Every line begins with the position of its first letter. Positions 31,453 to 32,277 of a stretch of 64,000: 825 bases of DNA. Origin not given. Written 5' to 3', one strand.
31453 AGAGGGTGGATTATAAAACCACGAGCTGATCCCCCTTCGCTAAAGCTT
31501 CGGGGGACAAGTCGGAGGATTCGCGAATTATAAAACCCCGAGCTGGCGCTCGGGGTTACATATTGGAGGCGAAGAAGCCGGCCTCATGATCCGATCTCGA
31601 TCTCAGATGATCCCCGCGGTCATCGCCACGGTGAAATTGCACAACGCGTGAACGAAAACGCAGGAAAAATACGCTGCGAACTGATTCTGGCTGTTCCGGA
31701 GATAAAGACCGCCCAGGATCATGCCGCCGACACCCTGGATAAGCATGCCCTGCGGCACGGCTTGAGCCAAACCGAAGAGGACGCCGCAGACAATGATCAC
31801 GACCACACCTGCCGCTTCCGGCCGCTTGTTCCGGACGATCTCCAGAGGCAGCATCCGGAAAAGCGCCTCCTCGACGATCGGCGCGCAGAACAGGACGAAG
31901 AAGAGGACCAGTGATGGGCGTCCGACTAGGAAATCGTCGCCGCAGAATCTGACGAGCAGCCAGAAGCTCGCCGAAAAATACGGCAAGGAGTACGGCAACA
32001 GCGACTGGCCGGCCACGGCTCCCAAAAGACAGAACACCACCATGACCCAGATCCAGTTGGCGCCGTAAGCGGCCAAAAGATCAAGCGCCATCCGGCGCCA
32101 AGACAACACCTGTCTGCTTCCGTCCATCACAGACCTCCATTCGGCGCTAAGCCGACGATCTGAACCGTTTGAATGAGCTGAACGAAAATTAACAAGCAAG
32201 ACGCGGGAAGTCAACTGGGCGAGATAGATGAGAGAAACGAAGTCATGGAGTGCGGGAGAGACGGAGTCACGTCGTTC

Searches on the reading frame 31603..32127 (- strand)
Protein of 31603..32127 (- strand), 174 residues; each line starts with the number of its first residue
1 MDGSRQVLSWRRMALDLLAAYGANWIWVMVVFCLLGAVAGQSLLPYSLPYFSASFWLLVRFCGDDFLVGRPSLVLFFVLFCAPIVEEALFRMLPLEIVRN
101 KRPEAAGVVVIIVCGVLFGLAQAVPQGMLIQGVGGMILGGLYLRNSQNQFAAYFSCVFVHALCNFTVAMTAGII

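Call 46: find_encoding_contigs(protein=window:31603-32127:-, flank=10000, max_places=10)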
Protein window:31603-32127:- (174 aa): 4 contigs read that carry it; 3 places shown.
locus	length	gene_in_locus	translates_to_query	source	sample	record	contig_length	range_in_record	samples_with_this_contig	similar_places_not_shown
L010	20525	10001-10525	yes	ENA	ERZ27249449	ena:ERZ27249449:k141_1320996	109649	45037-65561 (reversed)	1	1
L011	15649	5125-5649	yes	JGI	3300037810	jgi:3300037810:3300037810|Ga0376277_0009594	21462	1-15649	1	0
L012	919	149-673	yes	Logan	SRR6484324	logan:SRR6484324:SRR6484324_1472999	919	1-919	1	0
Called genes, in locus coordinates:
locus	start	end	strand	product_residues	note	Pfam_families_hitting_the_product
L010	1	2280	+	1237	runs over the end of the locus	PF00403:HMA, PF00122:E1-E2_ATPase, PF00702:Hydrolase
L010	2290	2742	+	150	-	-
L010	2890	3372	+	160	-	-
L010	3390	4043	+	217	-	PF00702:Hydrolase, PF13419:HAD_2, PF13242:Hydrolase_like (weak)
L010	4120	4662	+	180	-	PF06941:NT5C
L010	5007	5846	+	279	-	PF09828:ChrB_C (weak)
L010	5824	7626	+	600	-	PF01807:Zn_ribbon_DnaG, PF08275:DNAG_N, PF01751:Toprim, PF13155:Toprim_2, PF13362:Toprim_3 (weak), PF13662:Toprim_4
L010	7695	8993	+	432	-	PF00140:Sigma70_r1_2, PF04542:Sigma70_r2, PF04539:Sigma70_r3, PF04545:Sigma70_r4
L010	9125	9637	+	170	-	PF02517:Rce1-like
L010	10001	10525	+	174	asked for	PF02517:Rce1-like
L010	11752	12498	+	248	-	PF05175:MTS, PF01135:PCMT, PF13489:Methyltransf_23, PF01209:Ubie_methyltran, PF02353:CMAS, PF06325:PrmA, PF13847:Methyltransf_31, PF08241:Methyltransf_11, +3 more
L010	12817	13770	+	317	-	-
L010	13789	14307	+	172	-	-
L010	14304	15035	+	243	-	PF01936:NYN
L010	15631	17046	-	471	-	PF00145:DNA_methylase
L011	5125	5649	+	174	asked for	PF02517:Rce1-like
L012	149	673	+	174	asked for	PF02517:Rce1-like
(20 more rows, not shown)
